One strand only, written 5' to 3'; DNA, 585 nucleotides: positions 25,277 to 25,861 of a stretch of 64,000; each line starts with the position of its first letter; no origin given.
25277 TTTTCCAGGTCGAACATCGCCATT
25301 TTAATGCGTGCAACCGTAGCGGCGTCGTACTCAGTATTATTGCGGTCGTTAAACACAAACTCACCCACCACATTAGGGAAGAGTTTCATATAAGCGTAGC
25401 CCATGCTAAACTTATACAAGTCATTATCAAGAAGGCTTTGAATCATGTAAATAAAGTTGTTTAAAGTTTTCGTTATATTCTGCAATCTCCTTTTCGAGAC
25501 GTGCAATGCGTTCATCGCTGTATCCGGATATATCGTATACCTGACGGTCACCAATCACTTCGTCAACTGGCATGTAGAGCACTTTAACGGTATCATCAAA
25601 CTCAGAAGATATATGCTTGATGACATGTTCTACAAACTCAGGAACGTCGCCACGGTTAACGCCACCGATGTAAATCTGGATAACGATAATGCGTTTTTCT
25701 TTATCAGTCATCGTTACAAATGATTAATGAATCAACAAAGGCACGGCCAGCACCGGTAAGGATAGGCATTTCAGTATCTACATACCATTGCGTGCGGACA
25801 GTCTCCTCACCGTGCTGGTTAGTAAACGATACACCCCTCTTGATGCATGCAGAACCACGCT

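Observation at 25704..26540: Thg1-like 3'-5' nucleotidyltransferase embedded in the NAD operon with its own strong promoter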

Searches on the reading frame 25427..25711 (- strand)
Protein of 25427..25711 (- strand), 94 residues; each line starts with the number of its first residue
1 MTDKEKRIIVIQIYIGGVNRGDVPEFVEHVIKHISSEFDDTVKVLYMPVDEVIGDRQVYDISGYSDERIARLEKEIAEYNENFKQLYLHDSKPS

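Call 3: search_protein_families(library=pfam, proteins=[window:25427-25711:-], max_evalue=0.01)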
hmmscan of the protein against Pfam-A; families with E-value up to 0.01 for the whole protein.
window:25427-25711:- (94 aa): 0 families

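Call 4: search_protein_families(library=phrogs, proteins=[window:25427-25711:-], max_evalue=0.01)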
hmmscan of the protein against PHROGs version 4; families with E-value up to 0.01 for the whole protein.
window:25427-25711:- (94 aa): 0 families

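Call 9: search_protein_families(library=ncbifam, proteins=[window:25427-25711:-], max_evalue=0.001)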
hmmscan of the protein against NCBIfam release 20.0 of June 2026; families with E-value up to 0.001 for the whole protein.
window:25427-25711:- (94 aa): 0 families

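Call 79: find_homologous_proteins(query=window:25427-25711:-, max_evalue=0.001)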
Query window:25427-25711:- (94 aa): 1 proteins with E <= 0.001 among 2 candidates.
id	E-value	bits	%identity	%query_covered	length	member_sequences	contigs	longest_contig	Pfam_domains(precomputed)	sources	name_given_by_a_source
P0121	1.7e-54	199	100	100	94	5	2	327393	-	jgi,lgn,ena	-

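Call 80: find_encoding_contigs(protein=P0121, flank=10000, max_places=4)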
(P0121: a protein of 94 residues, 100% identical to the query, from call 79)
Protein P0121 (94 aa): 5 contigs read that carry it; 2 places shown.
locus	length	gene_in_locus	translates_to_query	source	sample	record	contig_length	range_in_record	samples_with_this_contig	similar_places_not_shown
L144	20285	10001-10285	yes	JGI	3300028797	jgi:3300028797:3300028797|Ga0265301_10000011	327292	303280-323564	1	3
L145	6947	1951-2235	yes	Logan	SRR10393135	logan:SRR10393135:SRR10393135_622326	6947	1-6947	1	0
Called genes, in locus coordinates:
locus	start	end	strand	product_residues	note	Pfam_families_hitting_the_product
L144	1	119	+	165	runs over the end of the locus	-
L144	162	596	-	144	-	-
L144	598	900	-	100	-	-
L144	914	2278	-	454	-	PF13290:CHB_HEX_C_1, PF13287:Fn3_assoc, PF13290:CHB_HEX_C_1, PF13287:Fn3_assoc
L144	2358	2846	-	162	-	-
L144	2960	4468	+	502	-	PF01145:Band_7, PF15975:Flot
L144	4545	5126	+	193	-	-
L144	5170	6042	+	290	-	PF02540:NAD_synthase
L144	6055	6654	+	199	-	PF00857:Isochorismatase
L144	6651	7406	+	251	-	-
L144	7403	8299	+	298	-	PF00156:Pribosyltran (weak)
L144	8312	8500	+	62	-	-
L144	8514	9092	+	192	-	-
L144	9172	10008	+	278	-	PF04446:Thg1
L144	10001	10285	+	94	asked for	-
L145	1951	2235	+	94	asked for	-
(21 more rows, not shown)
